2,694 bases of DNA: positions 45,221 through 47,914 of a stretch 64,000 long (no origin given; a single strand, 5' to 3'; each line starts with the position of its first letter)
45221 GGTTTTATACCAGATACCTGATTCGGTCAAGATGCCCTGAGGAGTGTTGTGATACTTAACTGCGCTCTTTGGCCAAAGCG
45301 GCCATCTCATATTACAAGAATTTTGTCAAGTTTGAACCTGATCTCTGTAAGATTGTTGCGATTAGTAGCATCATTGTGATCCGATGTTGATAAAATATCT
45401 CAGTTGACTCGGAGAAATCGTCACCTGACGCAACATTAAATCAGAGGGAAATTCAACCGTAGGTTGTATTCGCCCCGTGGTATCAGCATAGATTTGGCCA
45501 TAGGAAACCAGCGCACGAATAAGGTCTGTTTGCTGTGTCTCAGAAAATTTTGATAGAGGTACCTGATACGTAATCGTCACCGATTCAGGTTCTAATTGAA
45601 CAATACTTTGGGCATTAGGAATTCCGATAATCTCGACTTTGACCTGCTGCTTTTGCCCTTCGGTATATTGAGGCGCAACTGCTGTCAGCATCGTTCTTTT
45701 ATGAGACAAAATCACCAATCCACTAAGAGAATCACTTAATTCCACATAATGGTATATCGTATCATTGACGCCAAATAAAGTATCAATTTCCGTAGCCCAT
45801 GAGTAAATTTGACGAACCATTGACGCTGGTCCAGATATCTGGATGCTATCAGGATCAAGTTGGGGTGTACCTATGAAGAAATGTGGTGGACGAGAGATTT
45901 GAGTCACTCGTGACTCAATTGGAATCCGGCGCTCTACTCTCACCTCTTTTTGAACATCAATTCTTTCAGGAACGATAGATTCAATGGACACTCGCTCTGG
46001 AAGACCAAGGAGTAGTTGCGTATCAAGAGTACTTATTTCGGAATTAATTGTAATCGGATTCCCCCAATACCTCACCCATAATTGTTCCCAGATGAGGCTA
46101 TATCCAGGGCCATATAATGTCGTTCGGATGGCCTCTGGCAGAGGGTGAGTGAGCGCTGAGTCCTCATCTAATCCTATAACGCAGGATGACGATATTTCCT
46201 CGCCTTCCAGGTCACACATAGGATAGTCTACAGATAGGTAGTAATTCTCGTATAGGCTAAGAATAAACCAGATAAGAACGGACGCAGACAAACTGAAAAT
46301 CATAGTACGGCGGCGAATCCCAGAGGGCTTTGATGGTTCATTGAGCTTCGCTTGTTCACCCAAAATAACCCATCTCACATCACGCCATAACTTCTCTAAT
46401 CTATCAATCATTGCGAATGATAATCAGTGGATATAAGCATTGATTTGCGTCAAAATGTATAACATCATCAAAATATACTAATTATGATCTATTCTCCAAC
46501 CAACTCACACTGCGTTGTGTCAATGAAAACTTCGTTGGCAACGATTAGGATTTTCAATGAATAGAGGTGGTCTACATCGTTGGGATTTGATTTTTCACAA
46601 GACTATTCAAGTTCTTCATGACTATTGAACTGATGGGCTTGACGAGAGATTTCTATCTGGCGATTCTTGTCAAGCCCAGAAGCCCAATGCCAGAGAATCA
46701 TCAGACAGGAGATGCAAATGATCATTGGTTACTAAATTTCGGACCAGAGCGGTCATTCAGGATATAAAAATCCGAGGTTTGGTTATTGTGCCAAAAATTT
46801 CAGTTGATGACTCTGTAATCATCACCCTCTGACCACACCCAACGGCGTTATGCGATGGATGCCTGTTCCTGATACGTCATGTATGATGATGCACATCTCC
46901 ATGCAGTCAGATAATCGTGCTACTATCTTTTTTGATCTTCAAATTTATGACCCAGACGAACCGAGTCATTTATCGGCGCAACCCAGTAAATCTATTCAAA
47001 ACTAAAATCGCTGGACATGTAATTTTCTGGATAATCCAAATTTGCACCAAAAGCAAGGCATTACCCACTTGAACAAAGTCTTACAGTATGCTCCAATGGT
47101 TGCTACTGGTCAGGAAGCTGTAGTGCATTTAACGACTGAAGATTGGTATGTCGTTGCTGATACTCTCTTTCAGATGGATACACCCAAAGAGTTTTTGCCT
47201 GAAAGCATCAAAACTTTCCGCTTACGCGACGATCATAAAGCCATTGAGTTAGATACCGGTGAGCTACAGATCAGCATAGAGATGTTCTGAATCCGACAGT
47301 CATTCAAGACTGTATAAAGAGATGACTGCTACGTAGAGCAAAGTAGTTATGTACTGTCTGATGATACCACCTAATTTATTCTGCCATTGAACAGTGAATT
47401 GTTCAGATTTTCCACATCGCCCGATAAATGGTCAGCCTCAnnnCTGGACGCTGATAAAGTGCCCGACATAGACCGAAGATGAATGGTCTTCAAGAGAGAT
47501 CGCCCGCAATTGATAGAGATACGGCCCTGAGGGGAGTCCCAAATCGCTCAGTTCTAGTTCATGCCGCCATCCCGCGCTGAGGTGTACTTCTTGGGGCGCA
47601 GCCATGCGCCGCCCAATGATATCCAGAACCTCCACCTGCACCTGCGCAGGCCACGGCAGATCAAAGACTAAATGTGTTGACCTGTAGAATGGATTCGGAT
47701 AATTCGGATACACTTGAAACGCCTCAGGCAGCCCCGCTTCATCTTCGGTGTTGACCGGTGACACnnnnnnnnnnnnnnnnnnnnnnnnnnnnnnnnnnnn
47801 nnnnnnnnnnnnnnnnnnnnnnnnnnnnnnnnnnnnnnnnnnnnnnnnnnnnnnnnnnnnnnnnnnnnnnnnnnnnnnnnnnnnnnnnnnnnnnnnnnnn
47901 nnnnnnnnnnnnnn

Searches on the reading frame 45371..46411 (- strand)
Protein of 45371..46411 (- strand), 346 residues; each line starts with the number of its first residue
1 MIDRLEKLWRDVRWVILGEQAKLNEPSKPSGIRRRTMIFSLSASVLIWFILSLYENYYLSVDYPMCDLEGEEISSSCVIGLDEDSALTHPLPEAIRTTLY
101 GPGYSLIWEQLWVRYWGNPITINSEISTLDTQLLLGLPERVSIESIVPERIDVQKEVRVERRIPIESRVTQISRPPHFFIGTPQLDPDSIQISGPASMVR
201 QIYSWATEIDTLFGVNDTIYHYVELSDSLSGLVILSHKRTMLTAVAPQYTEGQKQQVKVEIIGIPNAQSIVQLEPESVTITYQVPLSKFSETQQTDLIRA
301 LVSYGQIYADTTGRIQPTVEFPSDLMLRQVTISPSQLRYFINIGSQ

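Call 10: search_protein_families(library=pfam, proteins=[window:45371-46411:-], max_evalue=0.001)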
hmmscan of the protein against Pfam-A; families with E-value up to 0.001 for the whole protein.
window:45371-46411:- (346 aa): 0 families

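Call 33: list_cluster_members(proteins=[window:45371-46411:-, window:53770-55878:-, window:27619-28848:-, window:20880-23516:-, window:44651-45310:-, window:28855-29469:-, window:19628-20698:-])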
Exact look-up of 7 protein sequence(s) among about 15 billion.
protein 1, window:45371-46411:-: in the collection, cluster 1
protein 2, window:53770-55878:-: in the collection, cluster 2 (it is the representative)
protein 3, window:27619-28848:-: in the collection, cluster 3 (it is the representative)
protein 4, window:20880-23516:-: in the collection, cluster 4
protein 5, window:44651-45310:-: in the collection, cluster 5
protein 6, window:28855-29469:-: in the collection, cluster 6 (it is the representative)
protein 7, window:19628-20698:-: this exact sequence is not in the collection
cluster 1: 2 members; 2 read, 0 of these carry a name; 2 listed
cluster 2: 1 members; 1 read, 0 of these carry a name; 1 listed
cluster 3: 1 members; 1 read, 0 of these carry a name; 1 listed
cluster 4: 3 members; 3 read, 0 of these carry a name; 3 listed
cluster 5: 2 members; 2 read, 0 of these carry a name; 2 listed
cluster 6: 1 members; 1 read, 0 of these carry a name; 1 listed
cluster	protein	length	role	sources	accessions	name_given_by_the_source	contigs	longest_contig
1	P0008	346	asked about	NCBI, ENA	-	-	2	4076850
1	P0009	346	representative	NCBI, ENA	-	-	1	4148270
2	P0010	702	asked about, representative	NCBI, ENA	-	-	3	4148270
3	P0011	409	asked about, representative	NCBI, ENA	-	-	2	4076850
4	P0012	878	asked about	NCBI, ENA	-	-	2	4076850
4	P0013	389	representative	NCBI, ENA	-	-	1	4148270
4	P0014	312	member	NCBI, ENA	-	-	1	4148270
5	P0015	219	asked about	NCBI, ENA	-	-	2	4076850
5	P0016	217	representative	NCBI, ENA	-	-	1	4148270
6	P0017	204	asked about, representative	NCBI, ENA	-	-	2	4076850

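Call 34: find_encoding_contigs(protein=P0009, flank=10000, max_places=4)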
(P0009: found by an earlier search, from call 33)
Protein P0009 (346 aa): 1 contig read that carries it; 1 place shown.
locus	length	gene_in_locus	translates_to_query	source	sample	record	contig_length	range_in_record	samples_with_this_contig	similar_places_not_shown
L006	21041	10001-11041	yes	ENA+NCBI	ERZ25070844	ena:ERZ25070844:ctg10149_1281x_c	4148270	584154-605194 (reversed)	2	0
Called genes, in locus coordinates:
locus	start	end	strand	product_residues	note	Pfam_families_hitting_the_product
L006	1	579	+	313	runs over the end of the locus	PF13793:Pribosyltran_N, PF00156:Pribosyltran, PF14572:Pribosyl_synth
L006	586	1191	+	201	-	PF01386:Ribosomal_L25p, PF14693:Ribosomal_TL5_C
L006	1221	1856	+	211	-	PF01195:Pept_tRNA_hydro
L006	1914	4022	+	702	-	PF03030:H_PPase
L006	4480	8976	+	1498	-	PF00041:fn3, PF00754:F5_F8_type_C (faint), PF01108:Tissue_fac (faint), PF14292:SusE (faint), PF22633:F5_F8_type_C_2 (faint), PF00041:fn3, PF03160:Calx-beta (weak), PF05345:He_PIG, +2 more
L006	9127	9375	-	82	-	-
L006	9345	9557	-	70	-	-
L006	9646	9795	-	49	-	-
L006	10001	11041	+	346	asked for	-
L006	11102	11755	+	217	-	-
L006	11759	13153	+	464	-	PF00425:Chorismate_bind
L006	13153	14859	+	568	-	PF02776:TPP_enzyme_N, PF16582:TPP_enzyme_M_2, PF02775:TPP_enzyme_C (weak)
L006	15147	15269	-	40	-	-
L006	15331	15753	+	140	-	PF13175:AAA_15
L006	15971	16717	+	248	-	PF13304:AAA_21, PF13175:AAA_15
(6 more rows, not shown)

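Call 35: find_encoding_contigs(protein=P0013, flank=10000, max_places=4)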
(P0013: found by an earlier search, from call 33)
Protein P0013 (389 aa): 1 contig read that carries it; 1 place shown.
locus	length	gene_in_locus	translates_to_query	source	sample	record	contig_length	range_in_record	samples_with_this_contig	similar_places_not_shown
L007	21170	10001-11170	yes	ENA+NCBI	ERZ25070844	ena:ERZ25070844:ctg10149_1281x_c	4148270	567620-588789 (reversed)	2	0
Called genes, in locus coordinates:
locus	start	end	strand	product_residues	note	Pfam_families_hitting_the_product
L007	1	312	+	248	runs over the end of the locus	PF13304:AAA_21, PF13175:AAA_15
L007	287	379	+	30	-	-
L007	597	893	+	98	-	-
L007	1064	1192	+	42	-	-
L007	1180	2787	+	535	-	PF00732:GMC_oxred_N, PF05199:GMC_oxred_C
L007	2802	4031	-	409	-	PF00162:PGK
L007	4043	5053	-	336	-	PF00044:Gp_dh_N, PF02800:Gp_dh_C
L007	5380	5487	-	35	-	-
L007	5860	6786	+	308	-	-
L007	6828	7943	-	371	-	PF01609:DDE_Tnp_1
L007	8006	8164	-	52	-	-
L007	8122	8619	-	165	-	-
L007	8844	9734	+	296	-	PF07592:DDE_Tnp_ISAZ013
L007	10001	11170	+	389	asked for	PF04851:ResIII, PF27159:HI_1054_N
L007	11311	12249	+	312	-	PF27365:HI_1054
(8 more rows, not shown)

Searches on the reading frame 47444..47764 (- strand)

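Call 40: search_protein_families(library=pfam, proteins=[window:47444-47764:-], max_evalue=1)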
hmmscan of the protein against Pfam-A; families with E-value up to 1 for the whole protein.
seq(107 aa): 1 family
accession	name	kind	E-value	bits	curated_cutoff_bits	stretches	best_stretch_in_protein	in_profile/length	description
PF18962.6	Por_Secre_tail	-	0.011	16.4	27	1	22-88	2-64/75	Secretion system C-terminal sorting domain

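Call 41: search_protein_families(library=ncbifam, proteins=[window:47444-47764:-], max_evalue=1)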
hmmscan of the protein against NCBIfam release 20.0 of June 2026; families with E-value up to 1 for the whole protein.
seq(107 aa): 4 families
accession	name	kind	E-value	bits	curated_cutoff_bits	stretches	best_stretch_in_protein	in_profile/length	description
NF052323.1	T9SSA_dep_M6i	equivalog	5.1e-06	24.7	600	1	17-96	957-1033/1043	T9SS-dependent M6-like inactivated metalloprotease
TIGR04183.1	Por_Secre_tail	domain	0.00017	21.5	23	1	22-87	2-59/72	T9SS type A sorting domain-containing protein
NF033707.1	T9SS_sortase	equivalog_domain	0.00071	17.3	420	1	20-101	1000-1090/1095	type IX secretion system sortase PorU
NF038113.1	T9SSA_dep_M36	equivalog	0.0035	15.5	885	1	19-91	793-860/869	T9SS-dependent M36 family metallopeptidase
